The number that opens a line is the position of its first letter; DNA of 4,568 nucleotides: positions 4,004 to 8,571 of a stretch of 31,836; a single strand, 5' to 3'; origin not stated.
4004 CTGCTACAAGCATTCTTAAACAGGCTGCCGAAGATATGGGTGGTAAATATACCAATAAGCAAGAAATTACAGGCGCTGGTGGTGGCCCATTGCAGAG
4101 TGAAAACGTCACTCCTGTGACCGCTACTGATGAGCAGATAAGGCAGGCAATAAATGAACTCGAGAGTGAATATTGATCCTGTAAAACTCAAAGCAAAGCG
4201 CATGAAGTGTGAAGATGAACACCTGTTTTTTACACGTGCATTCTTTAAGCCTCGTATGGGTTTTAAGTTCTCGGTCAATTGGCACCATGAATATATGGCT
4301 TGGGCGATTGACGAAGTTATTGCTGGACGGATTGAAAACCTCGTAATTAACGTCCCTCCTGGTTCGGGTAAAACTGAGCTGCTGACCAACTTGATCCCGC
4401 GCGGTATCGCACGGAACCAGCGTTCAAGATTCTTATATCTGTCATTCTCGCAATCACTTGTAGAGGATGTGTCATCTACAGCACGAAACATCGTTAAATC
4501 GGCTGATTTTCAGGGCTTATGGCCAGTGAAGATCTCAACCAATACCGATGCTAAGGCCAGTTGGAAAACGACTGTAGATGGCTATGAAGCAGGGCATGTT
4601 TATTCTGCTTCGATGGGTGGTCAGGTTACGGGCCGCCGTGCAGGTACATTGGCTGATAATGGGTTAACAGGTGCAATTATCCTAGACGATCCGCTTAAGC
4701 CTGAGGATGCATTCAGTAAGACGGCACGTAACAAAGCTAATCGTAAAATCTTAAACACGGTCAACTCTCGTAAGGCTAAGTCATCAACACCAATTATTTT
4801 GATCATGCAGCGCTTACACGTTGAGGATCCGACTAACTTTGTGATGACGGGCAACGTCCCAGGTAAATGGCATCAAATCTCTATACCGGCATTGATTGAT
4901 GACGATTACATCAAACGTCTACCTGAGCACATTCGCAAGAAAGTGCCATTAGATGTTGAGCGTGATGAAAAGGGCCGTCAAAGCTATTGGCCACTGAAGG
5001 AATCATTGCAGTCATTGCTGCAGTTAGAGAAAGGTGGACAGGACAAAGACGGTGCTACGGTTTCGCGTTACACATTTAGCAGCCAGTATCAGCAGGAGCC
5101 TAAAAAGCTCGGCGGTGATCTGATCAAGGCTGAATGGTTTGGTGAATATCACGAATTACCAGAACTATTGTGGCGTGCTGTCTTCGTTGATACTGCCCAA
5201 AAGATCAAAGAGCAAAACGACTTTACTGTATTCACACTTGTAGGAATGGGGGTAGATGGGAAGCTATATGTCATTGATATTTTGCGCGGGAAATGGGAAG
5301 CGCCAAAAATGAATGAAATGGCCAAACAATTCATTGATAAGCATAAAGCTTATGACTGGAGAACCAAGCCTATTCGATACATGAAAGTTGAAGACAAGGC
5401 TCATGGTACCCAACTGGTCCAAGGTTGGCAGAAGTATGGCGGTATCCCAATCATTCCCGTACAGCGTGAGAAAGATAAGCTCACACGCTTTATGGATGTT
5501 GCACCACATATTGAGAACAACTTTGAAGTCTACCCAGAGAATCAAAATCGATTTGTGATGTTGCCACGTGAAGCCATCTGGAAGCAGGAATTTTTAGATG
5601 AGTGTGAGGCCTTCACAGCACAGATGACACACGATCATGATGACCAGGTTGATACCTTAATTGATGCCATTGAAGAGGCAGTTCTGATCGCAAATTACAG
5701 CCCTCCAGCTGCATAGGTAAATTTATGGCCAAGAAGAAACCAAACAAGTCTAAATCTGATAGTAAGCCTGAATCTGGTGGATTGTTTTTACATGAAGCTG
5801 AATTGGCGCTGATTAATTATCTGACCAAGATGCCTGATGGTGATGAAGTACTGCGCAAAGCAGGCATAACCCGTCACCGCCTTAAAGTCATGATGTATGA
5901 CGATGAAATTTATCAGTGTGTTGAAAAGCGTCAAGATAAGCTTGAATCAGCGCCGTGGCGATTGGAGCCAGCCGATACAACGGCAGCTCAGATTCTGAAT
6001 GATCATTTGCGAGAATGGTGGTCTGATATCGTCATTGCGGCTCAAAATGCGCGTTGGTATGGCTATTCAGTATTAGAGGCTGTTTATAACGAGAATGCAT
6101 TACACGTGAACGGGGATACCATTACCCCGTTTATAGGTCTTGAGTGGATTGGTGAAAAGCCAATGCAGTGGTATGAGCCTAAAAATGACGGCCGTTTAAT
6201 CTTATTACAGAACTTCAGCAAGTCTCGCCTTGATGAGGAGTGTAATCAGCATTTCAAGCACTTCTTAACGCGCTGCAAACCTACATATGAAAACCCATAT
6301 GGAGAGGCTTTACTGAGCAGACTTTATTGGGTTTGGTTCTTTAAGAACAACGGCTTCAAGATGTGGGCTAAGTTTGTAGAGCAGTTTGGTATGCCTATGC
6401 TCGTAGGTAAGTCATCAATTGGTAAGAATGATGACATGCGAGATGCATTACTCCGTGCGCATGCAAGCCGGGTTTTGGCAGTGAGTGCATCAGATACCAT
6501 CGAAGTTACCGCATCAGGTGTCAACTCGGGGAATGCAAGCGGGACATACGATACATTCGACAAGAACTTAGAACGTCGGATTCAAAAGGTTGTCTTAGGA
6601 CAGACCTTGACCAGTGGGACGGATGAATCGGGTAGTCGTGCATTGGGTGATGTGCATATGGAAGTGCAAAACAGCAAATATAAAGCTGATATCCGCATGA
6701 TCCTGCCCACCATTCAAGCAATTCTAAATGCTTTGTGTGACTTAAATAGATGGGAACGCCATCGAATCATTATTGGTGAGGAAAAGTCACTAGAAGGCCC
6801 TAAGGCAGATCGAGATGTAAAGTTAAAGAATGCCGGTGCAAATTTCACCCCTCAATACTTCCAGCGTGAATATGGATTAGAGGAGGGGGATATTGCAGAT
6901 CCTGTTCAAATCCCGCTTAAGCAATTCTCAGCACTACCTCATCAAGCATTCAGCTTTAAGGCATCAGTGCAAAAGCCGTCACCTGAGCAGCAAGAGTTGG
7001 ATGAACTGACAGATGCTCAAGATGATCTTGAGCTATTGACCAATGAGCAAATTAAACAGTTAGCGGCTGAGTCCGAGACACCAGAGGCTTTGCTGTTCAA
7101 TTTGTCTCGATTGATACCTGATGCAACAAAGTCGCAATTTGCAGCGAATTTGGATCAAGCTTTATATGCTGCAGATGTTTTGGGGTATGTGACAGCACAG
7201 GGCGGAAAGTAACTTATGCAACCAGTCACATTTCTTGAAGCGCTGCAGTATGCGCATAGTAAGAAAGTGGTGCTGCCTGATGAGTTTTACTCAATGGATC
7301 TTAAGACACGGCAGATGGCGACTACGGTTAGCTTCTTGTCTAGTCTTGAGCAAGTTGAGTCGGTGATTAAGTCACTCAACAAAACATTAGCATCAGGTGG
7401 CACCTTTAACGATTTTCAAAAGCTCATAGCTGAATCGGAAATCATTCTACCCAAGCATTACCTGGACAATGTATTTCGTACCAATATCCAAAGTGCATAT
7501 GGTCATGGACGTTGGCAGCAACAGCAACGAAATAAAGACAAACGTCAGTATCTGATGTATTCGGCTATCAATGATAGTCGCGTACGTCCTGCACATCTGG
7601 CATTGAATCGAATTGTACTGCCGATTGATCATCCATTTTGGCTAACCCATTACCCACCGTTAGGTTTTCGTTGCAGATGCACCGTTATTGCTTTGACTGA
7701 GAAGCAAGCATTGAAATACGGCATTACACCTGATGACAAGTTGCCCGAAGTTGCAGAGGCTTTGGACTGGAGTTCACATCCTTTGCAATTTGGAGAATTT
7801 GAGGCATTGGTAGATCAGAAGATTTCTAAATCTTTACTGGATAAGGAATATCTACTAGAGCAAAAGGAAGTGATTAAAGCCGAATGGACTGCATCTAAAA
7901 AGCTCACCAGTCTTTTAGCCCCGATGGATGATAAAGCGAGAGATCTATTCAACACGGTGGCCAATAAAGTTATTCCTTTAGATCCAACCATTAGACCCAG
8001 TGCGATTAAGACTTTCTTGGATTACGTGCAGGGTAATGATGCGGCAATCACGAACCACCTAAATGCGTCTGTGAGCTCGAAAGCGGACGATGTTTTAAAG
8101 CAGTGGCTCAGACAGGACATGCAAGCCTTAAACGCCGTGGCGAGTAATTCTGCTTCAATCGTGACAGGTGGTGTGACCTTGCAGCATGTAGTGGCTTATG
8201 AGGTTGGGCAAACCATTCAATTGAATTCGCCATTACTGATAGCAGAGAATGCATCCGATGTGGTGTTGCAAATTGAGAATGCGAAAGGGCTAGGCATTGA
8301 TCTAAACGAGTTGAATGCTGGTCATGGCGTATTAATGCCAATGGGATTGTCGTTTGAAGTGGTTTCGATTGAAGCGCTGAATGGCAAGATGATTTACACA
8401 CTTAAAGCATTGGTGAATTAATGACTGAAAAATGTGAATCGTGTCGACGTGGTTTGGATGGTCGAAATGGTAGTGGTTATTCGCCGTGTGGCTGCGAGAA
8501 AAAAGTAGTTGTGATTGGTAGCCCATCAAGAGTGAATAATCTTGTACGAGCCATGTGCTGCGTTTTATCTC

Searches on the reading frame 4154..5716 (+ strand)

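Call 67: search_protein_families(library=pfam, proteins=[window:4154-5716:+], max_evalue=0.001)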
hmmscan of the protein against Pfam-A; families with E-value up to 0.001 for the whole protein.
window:4154-5716:+ (520 aa): 2 families
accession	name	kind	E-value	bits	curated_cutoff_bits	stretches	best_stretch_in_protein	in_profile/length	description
PF17289.8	Terminase_6C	-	1.1e-09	38.9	22.6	1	345-507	3-153/155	Terminase RNaseH-like domain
PF04851.21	ResIII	-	0.00012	22.5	22.5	1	59-125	22-84/164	Type III restriction enzyme, res subunit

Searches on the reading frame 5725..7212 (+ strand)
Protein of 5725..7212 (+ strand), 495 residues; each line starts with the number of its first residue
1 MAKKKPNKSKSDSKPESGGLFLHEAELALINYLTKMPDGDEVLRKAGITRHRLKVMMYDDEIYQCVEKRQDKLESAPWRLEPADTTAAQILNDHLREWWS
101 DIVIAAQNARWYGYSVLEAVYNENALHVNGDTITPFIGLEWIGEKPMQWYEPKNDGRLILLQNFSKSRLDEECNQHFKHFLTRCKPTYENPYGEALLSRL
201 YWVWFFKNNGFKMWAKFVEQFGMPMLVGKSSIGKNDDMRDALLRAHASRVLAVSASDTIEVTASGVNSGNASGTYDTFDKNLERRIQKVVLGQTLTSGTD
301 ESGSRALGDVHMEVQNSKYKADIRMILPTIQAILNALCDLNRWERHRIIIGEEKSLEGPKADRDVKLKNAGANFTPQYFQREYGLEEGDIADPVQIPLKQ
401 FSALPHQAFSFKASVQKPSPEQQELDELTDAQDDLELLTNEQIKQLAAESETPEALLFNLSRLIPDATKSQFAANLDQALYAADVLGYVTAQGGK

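Call 67: search_protein_families(library=pfam, proteins=[window:5725-7212:+], max_evalue=0.001)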
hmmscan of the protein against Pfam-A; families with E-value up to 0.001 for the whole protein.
window:5725-7212:+ (495 aa): 1 family
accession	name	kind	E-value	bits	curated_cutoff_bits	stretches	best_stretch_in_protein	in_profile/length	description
PF06074.18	Portal_Mu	-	2.3e-69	234.7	23.9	1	56-385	7-336/336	Portal protein of Mu bacteriophage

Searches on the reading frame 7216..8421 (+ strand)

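Call 67: search_protein_families(library=pfam, proteins=[window:7216-8421:+], max_evalue=0.001)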
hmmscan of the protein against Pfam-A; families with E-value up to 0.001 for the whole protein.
window:7216-8421:+ (401 aa): 1 family
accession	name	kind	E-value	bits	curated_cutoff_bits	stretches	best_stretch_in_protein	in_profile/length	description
PF04233.19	Phage_Mu_F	-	4.3e-22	79.4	29.6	1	51-158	4-112/112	Phage Mu protein F like protein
